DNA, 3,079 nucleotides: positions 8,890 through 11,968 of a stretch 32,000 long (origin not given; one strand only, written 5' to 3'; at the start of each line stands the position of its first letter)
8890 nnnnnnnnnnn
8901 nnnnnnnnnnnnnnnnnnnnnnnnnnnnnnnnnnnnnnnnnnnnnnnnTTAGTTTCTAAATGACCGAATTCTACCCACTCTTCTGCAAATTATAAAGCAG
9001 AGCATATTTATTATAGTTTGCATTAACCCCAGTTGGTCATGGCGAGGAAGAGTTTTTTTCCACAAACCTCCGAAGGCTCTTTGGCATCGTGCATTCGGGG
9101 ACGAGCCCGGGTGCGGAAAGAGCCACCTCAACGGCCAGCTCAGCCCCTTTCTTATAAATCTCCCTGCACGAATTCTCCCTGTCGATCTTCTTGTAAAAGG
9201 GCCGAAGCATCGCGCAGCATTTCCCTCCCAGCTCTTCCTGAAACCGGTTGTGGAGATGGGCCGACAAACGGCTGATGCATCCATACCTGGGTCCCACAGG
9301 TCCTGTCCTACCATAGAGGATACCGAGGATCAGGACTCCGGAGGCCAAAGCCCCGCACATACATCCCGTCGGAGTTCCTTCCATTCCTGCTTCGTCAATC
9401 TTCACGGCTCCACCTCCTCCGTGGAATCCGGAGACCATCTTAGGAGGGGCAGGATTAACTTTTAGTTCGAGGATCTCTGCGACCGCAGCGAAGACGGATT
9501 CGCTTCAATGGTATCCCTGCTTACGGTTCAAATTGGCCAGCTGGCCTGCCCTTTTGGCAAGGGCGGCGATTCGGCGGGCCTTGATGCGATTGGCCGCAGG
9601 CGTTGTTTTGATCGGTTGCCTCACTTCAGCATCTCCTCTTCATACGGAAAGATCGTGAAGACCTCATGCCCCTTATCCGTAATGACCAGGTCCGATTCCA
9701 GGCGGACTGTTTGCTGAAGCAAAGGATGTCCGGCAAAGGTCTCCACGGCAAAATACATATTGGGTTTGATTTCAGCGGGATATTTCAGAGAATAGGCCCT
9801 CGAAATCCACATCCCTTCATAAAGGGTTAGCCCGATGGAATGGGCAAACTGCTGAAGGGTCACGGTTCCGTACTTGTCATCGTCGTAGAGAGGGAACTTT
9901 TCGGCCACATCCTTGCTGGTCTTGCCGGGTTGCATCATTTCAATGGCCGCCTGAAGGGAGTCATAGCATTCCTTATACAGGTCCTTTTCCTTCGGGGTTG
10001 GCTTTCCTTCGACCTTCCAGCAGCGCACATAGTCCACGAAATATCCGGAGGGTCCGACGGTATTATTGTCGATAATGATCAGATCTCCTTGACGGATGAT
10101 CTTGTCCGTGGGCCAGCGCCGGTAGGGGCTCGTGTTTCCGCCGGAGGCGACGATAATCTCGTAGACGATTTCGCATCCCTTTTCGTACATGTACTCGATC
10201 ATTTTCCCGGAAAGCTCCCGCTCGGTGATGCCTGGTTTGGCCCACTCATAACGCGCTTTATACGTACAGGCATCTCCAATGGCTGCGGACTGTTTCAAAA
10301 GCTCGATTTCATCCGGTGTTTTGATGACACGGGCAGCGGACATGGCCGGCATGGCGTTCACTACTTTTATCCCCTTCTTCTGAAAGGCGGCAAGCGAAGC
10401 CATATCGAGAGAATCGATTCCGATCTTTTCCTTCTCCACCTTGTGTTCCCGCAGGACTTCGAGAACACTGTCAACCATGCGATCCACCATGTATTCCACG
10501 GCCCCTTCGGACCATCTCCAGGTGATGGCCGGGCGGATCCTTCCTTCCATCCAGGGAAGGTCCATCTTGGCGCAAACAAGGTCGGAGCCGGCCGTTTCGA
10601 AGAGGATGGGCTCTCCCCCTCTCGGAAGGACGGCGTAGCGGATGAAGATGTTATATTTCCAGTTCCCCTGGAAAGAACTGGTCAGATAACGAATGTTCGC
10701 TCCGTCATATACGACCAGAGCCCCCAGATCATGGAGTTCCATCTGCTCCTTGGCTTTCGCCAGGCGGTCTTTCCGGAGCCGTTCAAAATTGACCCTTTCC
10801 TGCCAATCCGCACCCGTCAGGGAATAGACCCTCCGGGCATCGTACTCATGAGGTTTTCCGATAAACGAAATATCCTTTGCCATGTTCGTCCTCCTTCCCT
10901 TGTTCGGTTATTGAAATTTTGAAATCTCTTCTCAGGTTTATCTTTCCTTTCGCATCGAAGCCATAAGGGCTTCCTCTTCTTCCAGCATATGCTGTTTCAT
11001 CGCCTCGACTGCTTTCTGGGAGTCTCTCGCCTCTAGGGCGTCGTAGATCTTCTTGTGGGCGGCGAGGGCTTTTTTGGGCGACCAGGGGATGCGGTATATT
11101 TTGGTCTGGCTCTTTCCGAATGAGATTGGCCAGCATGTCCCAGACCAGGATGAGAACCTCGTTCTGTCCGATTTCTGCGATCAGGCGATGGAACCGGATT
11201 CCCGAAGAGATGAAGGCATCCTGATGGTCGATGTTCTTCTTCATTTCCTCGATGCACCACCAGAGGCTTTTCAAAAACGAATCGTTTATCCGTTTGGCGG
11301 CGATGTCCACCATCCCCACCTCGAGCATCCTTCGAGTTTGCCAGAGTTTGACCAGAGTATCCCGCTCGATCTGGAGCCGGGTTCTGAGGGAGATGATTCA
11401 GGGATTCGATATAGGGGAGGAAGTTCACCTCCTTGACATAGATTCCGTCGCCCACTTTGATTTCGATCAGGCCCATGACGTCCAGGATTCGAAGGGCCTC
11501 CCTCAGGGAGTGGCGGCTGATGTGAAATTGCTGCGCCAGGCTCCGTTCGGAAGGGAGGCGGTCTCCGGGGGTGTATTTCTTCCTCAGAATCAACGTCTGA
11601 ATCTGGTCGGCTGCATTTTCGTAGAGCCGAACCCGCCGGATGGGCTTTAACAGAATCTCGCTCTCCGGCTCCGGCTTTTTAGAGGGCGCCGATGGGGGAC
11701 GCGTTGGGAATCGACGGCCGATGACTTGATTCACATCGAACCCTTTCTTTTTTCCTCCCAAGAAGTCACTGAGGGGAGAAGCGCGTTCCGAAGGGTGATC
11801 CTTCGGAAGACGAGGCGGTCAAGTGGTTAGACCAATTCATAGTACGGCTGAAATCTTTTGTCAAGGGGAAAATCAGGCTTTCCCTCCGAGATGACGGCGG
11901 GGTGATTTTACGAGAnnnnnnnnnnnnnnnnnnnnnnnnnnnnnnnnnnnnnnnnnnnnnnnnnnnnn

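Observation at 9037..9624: In-frame TGA at the first conserved Cys of a C-GCAxxG-C-C protein: probable selenocysteine recoding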

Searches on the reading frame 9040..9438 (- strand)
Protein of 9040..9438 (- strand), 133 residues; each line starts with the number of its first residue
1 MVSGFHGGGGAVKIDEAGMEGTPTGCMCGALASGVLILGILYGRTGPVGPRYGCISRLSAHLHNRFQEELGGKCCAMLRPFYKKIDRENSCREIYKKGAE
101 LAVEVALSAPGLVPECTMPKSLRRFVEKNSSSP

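Call 4: search_protein_families(library=pfam, proteins=[window:9040-9438:-], max_evalue=0.01)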
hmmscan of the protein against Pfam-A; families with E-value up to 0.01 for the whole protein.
seq(133 aa): 1 family
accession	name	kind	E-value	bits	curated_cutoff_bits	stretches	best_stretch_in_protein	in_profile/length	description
PF09719.15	C_GCAxxG_C_C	-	5.7e-12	46.2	27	1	19-104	30-117/118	Putative redox-active protein (C_GCAxxG_C_C)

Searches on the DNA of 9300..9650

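Call 10: search_rna_families(source=window, start=9300, end=9650, threshold=evalue, max_evalue=10)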
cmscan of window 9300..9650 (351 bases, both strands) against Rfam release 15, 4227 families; matches with E-value up to 10: 1.
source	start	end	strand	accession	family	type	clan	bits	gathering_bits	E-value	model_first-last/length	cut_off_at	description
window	9368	9460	-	RF00211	SNORD35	Gene; snRNA; snoRNA; CD-box;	CL00056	13.9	36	3.2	1-88/88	no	Small nucleolar RNA SNORD35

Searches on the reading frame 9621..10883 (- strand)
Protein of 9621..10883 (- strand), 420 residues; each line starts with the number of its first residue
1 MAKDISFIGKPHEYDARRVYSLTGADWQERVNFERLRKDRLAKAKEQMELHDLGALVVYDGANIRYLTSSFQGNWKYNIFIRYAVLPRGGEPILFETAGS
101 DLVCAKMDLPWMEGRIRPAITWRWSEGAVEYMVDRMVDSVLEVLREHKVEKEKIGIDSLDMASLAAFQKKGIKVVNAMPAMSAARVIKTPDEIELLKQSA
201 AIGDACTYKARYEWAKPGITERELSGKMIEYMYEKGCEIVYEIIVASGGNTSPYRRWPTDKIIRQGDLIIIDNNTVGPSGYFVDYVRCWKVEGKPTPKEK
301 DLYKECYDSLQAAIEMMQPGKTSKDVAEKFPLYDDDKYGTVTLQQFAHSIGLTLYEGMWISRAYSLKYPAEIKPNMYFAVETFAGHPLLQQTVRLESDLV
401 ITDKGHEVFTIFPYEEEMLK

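Call 13: find_encoding_contigs(protein=window:9621-10883:-, flank=10000, max_places=4)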
Protein window:9621-10883:- (420 aa): no gene with exactly this product is on record in the collection.

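Call 63: search_protein_families(library=pfam, proteins=[window:9621-10883:-], max_evalue=0.00001)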
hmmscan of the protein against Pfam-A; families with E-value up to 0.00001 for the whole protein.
window:9621-10883:- (420 aa): 2 families
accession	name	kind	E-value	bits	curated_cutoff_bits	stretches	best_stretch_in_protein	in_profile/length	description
PF00557.29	Peptidase_M24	-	3e-32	112.5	23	1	194-403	1-208/208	Metallopeptidase family M24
PF01321.24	Creatinase_N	-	7.7e-06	26.9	22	0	40-187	1-128/128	Creatinase/Prolidase N-terminal domain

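Call 64: search_protein_families(library=ncbifam, proteins=[window:9621-10883:-], max_evalue=0.00001)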
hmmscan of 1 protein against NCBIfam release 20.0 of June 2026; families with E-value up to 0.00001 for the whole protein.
window:9621-10883:- (420 aa): 11 families
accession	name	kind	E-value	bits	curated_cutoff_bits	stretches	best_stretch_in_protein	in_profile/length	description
NF043017.1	DimsulpropLyDddP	equivalog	2.6e-32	112.2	600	1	32-418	50-442/443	dimethylsulfonioproprionate lyase DddP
NF040821.1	dipep_PepQ_Arch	equivalog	1.4e-22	80.2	630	1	153-410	85-339/346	Xaa-Pro dipeptidase PepQ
NF007310.0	PRK09795.1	equivalog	1e-19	70.6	393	1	173-413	115-352/361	aminopeptidase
NF008131.0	PRK10879.1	equivalog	3.9e-18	65.5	465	1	173-329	159-314/438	Xaa-Pro aminopeptidase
TIGR02993.1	ectoine_eutD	equivalog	8.1e-17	61.4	613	1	38-413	12-384/391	ectoine hydrolase DoeA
TIGR00500.1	met_pdase_I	equivalog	1.2e-12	47.9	171.35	1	187-383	3-202/247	type I methionyl aminopeptidase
NF038259.1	ectoine_DoeA_2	exception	1.5e-12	47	575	1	38-410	15-377/386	ectoine hydrolase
NF008970.0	PRK12318.1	equivalog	2.5e-08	33.5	267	1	256-382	119-242/291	methionyl aminopeptidase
NF011174.0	PRK14576.1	subfamily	1.4e-06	27.5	487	1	169-408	159-393/405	putative endopeptidase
NF011720.0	PRK15173.1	subfamily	3.7e-06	26.2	420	1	145-327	69-252/343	peptidase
NF011173.0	PRK14575.1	equivalog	4.6e-06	25.8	850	0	144-327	131-315/406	putative peptidase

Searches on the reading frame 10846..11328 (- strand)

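Call 33: search_protein_families(library=pfam, proteins=[window:10846-11328:-], max_evalue=0.00001)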
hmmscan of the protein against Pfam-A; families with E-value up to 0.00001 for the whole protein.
window:10846-11328:- (160 aa): 1 family
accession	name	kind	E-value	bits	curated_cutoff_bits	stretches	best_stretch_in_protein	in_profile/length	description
PF07729.17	FCD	-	4.7e-09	37.2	24.3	1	1-72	8-81/125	FCD domain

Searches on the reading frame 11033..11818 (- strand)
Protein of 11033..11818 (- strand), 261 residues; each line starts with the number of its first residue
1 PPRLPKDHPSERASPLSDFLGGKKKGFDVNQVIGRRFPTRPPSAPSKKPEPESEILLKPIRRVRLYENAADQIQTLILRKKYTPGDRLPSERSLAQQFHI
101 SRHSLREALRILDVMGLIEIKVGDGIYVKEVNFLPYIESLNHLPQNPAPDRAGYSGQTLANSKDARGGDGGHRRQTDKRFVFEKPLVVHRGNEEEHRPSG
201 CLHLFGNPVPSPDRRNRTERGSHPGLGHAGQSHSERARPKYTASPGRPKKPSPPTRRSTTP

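Call 33: search_protein_families(library=pfam, proteins=[window:11033-11818:-], max_evalue=0.00001)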
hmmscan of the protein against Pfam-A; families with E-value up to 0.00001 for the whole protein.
window:11033-11818:- (261 aa): 1 family
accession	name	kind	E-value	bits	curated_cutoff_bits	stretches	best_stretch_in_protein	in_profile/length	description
PF00392.27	GntR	-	2.6e-20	72.3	27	1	65-128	1-64/64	Bacterial regulatory proteins, gntR family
